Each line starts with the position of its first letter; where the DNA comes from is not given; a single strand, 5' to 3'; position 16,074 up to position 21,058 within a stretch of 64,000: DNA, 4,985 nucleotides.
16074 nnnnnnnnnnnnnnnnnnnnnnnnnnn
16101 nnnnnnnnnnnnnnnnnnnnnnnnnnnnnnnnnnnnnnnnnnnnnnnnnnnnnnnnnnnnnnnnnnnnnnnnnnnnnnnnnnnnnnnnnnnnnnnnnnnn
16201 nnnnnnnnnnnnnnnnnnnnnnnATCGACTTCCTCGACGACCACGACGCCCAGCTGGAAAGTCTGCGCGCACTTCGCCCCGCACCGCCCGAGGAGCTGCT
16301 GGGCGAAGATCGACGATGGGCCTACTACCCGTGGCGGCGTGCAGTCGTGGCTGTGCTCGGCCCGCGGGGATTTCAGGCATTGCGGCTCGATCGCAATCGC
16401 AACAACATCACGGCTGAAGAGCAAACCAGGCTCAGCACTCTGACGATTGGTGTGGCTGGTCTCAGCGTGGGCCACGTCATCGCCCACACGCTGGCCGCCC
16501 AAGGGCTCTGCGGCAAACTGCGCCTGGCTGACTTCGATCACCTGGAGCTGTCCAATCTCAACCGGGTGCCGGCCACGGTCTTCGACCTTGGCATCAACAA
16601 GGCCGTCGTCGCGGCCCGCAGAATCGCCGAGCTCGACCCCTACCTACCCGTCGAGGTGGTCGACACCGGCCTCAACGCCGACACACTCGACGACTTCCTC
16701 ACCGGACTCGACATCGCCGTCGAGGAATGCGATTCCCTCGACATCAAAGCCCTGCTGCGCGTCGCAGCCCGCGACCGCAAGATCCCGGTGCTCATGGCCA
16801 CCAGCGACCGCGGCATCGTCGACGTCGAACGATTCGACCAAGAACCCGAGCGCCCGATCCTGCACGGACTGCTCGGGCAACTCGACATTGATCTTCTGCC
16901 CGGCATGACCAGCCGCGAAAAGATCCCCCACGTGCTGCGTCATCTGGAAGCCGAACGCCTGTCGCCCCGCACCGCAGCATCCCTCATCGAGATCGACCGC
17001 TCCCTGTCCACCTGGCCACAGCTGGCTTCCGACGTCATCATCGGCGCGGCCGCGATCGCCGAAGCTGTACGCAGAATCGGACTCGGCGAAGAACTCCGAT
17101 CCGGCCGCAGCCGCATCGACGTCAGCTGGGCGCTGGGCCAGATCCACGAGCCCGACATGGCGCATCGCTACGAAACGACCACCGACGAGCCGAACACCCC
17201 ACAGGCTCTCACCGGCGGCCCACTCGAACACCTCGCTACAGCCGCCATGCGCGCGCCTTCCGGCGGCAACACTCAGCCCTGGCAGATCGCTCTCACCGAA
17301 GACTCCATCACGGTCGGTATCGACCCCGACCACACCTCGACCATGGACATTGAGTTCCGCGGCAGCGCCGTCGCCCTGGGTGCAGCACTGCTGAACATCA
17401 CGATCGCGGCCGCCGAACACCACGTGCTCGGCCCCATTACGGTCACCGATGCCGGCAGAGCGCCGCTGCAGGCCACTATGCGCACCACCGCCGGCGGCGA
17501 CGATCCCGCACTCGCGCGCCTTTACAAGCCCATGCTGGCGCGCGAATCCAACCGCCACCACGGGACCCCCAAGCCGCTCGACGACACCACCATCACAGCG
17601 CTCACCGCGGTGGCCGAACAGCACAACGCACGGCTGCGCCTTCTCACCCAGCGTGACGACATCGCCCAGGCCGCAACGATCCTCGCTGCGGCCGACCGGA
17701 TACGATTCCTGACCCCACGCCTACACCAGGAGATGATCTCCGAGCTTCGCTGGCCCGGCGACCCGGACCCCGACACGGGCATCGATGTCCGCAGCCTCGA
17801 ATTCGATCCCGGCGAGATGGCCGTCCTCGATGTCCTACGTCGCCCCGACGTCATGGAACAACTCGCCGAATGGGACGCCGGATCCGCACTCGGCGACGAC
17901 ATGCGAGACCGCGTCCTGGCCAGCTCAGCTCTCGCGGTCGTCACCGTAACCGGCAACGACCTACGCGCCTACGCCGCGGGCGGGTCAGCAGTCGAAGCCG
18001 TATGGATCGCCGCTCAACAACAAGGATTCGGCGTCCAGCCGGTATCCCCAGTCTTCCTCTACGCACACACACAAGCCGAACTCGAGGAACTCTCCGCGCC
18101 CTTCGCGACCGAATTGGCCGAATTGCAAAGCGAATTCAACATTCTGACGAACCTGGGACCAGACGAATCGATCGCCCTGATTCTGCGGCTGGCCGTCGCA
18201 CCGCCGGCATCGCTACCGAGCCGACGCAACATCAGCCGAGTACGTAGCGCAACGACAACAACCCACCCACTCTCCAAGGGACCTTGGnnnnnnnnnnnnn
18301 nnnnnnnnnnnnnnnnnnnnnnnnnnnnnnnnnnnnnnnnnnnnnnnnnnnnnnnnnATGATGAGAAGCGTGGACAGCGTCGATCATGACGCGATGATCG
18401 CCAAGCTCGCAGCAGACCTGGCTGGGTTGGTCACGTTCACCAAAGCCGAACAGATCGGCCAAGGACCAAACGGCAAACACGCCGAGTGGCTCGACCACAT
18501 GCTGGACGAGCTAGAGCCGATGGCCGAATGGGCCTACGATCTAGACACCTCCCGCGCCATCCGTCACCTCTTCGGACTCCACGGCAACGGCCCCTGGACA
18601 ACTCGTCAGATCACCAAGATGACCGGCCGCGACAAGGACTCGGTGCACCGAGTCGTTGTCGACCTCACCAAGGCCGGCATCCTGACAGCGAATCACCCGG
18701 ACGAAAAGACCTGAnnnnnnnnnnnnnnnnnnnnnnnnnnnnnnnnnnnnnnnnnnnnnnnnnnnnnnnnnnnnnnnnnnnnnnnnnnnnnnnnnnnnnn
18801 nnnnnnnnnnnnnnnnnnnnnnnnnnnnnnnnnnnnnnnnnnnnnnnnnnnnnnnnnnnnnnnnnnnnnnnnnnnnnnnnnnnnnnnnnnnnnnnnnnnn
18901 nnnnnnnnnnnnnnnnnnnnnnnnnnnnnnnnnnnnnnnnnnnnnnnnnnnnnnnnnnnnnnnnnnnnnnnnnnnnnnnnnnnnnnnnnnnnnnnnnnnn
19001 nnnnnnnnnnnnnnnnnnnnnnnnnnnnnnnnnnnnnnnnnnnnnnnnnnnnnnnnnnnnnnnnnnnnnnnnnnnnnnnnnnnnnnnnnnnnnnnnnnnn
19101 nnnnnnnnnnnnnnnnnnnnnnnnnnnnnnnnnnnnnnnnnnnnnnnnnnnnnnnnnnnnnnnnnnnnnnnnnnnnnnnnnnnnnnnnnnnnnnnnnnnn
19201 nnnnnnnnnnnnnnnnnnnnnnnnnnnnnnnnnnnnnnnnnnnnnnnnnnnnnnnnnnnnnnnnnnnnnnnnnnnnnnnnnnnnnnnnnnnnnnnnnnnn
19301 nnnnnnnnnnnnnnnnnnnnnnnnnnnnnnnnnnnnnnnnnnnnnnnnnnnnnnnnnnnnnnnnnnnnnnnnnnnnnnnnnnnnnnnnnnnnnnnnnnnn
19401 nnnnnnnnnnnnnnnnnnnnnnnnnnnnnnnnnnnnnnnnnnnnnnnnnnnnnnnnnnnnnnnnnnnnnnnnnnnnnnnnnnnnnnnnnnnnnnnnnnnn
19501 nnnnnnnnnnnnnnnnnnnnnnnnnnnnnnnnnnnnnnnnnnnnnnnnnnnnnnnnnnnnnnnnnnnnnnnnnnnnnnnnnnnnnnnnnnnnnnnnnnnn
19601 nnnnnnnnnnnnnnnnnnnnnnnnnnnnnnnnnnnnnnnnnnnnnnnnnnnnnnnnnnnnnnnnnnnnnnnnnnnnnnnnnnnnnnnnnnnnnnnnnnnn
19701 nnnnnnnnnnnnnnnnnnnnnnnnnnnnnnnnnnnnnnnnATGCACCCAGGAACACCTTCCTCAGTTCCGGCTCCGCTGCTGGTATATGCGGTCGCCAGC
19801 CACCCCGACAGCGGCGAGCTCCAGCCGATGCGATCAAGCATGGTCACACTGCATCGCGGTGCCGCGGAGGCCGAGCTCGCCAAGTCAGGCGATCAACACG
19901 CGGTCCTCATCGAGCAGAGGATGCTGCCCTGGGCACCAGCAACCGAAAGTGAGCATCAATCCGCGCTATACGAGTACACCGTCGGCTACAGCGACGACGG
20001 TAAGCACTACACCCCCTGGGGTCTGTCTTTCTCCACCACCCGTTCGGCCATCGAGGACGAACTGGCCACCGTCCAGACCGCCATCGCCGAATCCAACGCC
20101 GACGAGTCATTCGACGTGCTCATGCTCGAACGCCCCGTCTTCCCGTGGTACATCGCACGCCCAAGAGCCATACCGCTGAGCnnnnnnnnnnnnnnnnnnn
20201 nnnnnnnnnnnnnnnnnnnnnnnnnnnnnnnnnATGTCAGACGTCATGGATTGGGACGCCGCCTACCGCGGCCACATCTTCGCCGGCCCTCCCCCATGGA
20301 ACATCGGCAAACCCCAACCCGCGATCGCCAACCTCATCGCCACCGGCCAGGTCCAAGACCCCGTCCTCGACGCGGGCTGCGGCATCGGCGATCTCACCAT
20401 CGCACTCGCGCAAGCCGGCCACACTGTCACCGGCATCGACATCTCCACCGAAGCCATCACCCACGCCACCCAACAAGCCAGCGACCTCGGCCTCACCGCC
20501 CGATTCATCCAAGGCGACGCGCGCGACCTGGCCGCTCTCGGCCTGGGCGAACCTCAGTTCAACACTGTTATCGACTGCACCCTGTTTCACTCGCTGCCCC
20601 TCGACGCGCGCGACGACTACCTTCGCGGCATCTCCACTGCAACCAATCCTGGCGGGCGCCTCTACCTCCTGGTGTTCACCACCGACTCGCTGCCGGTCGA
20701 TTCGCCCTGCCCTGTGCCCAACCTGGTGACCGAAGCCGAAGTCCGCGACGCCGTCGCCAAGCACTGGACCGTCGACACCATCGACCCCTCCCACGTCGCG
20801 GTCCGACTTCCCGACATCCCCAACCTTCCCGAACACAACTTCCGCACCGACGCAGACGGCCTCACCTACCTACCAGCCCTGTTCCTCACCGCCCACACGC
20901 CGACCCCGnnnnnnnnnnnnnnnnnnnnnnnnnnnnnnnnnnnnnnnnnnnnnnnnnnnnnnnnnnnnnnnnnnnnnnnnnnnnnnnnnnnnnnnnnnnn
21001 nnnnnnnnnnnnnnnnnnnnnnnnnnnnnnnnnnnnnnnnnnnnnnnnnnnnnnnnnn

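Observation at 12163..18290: TetR / P450 / ThiF-E1-like-nitroreductase fusion / SAM-methyltransferase / dienelactone-hydrolase islet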

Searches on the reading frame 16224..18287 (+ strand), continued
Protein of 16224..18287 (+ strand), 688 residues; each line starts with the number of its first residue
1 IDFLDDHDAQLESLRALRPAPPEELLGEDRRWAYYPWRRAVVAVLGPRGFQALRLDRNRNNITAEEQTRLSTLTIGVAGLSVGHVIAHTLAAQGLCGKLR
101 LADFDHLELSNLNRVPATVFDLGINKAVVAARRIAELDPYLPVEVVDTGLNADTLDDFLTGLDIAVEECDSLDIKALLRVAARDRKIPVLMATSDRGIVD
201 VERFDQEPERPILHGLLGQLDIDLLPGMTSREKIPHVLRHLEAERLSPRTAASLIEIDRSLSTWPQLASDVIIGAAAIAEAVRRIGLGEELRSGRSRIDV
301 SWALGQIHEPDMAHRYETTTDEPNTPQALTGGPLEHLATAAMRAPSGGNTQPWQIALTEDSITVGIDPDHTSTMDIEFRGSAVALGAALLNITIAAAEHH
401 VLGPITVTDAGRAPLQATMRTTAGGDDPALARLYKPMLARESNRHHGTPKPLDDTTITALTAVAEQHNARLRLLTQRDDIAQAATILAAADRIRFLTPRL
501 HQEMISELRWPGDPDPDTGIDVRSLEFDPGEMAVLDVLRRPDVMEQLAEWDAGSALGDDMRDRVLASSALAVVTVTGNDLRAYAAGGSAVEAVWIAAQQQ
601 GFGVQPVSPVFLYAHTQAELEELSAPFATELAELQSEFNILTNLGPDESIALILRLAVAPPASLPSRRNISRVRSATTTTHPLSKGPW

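Call 72: find_encoding_contigs(protein=P0286, flank=9000, max_places=1)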
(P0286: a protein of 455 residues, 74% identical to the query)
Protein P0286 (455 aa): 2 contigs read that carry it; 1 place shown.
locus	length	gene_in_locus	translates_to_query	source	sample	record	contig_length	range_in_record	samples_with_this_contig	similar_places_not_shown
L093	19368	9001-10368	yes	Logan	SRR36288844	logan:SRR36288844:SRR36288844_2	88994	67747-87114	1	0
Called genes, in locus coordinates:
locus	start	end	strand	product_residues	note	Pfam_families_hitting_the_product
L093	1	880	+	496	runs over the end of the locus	PF00070:Pyr_redox (faint), PF01266:DAO (faint), PF01494:FAD_binding_3, PF03486:HI0933_like (faint), PF07992:Pyr_redox_2 (faint), PF21274:Rng_hyd_C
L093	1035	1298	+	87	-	-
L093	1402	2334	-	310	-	PF00756:Esterase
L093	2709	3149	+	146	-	-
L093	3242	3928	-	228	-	PF05988:DUF899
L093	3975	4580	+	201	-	PF21805:Imm5_like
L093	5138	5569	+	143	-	-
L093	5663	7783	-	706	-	PF00899:ThiF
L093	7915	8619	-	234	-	PF01738:DLH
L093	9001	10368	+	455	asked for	PF00067:p450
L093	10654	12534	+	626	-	PF01590:GAF, PF00990:GGDEF, PF00563:EAL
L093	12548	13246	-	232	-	PF05724:TPMT, PF03848:TehB, PF13489:Methyltransf_23, PF01209:Ubie_methyltran (weak), PF13847:Methyltransf_31, PF08241:Methyltransf_11, PF08242:Methyltransf_12, PF13649:Methyltransf_25, +1 more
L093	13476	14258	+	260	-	-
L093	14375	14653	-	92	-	-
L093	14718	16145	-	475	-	PF21526:PGRS (weak)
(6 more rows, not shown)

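Call 73: find_encoding_contigs(protein=P0261, flank=9000, max_places=1)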
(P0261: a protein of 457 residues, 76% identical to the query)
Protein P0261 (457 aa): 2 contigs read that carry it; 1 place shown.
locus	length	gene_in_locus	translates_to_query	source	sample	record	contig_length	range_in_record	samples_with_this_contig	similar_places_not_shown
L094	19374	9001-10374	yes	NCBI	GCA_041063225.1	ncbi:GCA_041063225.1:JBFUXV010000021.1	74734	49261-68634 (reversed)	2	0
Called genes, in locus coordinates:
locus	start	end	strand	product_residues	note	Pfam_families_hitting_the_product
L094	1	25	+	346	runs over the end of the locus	PF00199:Catalase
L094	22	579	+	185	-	PF01292:Ni_hydr_CYTB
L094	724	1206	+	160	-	PF04542:Sigma70_r2, PF08281:Sigma70_r4_2, PF04545:Sigma70_r4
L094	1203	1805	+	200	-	PF13490:zf-HC2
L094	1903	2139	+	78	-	-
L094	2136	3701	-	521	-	PF00037:Fer4, PF12837:Fer4_6 (weak), PF07992:Pyr_redox_2 (faint), PF13450:NAD_binding_8 (faint)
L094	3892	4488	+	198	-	-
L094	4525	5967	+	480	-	PF00501:AMP-binding, PF13193:AMP-binding_C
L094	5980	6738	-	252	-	PF09900:DUF2127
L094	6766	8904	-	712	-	PF00899:ThiF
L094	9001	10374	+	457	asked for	PF00067:p450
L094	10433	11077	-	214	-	PF00440:TetR_N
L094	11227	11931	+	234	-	PF01738:DLH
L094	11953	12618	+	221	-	PF05724:TPMT, PF03848:TehB, PF13489:Methyltransf_23, PF01209:Ubie_methyltran (weak), PF13847:Methyltransf_31, PF08241:Methyltransf_11, PF08242:Methyltransf_12, PF13649:Methyltransf_25, +1 more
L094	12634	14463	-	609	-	PF01590:GAF, PF00990:GGDEF, PF00563:EAL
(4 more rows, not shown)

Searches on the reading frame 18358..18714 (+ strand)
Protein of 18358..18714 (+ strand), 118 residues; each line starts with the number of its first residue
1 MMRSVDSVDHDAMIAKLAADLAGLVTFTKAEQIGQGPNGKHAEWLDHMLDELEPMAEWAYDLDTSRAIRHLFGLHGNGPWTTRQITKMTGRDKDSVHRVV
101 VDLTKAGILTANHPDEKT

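Call 62: search_protein_families(library=pfam, proteins=[window:18358-18714:+], max_evalue=0.001)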
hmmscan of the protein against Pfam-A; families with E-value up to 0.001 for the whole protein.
window:18358-18714:+ (118 aa): 2 families
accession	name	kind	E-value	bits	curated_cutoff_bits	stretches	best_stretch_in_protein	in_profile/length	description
PF12802.13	MarR_2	-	0.00026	21.5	27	1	67-111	7-52/61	MarR family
PF25212.1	HVO_A0114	-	0.0006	20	27.6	0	74-112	31-69/84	HVO_A0114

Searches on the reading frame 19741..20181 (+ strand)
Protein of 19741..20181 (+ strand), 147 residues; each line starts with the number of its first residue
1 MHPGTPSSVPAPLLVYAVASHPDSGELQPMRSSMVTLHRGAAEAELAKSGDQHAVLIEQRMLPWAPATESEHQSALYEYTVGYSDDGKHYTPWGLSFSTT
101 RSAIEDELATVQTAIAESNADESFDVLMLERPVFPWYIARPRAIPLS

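Call 30: search_protein_families(library=pfam, proteins=[window:19741-20181:+], max_evalue=0.01)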
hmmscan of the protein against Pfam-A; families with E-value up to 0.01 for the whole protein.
seq(147 aa): 0 families

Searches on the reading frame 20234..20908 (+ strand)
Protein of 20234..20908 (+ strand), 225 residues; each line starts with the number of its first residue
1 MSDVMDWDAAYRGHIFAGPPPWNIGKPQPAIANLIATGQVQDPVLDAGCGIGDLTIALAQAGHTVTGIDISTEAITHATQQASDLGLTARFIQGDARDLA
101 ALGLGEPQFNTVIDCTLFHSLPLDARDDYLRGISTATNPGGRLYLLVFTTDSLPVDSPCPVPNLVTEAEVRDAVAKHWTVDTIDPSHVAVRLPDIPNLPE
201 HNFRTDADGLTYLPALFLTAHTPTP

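Call 30: search_protein_families(library=pfam, proteins=[window:20234-20908:+], max_evalue=0.01)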
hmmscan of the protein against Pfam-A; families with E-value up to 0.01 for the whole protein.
seq(225 aa): 15 families
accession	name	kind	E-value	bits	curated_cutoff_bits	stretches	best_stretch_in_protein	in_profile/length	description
PF13649.12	Methyltransf_25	-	3.7e-19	69.7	27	1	44-141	1-97/97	Methyltransferase domain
PF13847.12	Methyltransf_31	-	5.5e-17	62.2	27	1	42-145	5-109/145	Methyltransferase domain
PF08242.18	Methyltransf_12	-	4.6e-15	56.6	30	1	45-143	1-98/98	Methyltransferase domain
PF08241.18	Methyltransf_11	-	9.3e-15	55.5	21.2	1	45-145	1-95/95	Methyltransferase domain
PF13489.12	Methyltransf_23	-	2.3e-10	40.9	27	1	30-169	12-124/164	Methyltransferase domain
PF05724.17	TPMT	-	6.8e-10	39.4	26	1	21-184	16-189/218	Thiopurine S-methyltransferase (TPMT)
PF05175.20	MTS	-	1.8e-06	28.2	23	1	41-98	32-92/170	Methyltransferase small domain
PF03848.20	TehB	-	5.9e-06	26.3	20.4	1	44-171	34-157/193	Tellurite resistance protein TehB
PF02353.26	CMAS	-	2.5e-05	24.2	27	1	42-147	64-166/273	Mycolic acid cyclopropane synthetase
PF13679.12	Methyltransf_32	-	4.3e-05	23.9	27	1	38-93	23-86/143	Methyltransferase domain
PF01209.24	Ubie_methyltran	-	0.00014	21.7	20.1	1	41-150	48-156/233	ubiE/COQ5 methyltransferase family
PF09445.16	Methyltransf_15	-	0.0011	19.1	22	1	44-122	4-80/165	RNA cap guanine-N2 methyltransferase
PF06325.19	PrmA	-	0.0012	18.9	22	1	39-85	160-207/296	Ribosomal protein L11 methyltransferase (PrmA)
PF05401.17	NodS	-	0.0053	17.1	24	1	31-83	34-86/201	Nodulation protein S (NodS)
PF02390.23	Methyltransf_4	-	0.0056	16.6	24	1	44-96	5-60/173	Putative methyltransferase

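Call 31: search_protein_families(library=ncbifam, proteins=[window:20234-20908:+], max_evalue=0.01)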
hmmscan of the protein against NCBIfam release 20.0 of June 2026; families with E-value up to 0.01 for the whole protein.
seq(225 aa): 62 families (the best 25 are shown)
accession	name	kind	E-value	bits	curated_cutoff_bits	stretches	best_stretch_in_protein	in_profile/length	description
NF043040.1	corrin_prot_MT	hypoth_equivalog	1.1e-15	57.7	180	1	37-145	37-147/216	corrinoid protein-associated methyltransferase CpaM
NF041820.1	daptide_MTase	equivalog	2e-11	43.8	175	1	36-152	32-149/243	daptide-type RiPP biosynthesis methyltransferase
NF008264.0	PRK11036.1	equivalog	3.3e-11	43.1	366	1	39-153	43-155/261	tRNA uridine 5-oxyacetic acid(34) methyltransferase CmoM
TIGR02021.1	BchM-ChlM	equivalog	1e-10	41.4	158.9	1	44-105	58-117/218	magnesium protoporphyrin IX methyltransferase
TIGR01983.1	UbiG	equivalog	4.7e-09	35.9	102.95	1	43-118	52-126/228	bifunctional 2-polyprenyl-6-hydroxyphenol methylase/3-demethylubiquinol 3-O-methyltransferase UbiG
NF002910.0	PRK03522.2-3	equivalog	5.5e-09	35.5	558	1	42-102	236-299/383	23S rRNA (uracil(747)-C(5))-methyltransferase RlmC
NF002909.0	PRK03522.2-1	equivalog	6.1e-09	35.5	553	1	44-108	236-301/374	23S rRNA (uracil(747)-C(5))-methyltransferase RlmC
NF045667.1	MTase_DVU1556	equivalog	4e-08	33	155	1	39-145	21-119/213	DVU_1556 family methyltransferase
NF008992.0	PRK12335.1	equivalog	4.9e-08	32.5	303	1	41-172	123-249/289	SAM-dependent methyltransferase TehB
TIGR00479.1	rumA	equivalog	1.6e-07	30.5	183.55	1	39-97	292-351/432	23S rRNA (uracil(1939)-C(5))-methyltransferase RlmD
TIGR03534.1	RF_mod_PrmC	equivalog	2.2e-07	30.6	199.1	1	41-97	89-148/253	peptide chain release factor N(5)-glutamine methyltransferase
NF041255.1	mycofact_MftM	equivalog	3.6e-07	29.8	200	1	42-100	141-199/289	mycofactocin oligosaccharide methyltransferase MftM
TIGR00477.1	tehB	equivalog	5.3e-07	29.2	219.5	1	44-171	77-199/238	tellurite resistance methyltransferase TehB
NF001244.0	PRK00216.1-5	equivalog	5.9e-07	29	216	1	39-100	47-113/236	bifunctional demethylmenaquinone methyltransferase/2-methoxy-6-polyprenyl-1,4-benzoquinol methylase UbiE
TIGR01934.1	MenG_MenH_UbiE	subfamily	5.9e-07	29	158.35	1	40-100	39-101/223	ubiquinone/menaquinone biosynthesis methyltransferase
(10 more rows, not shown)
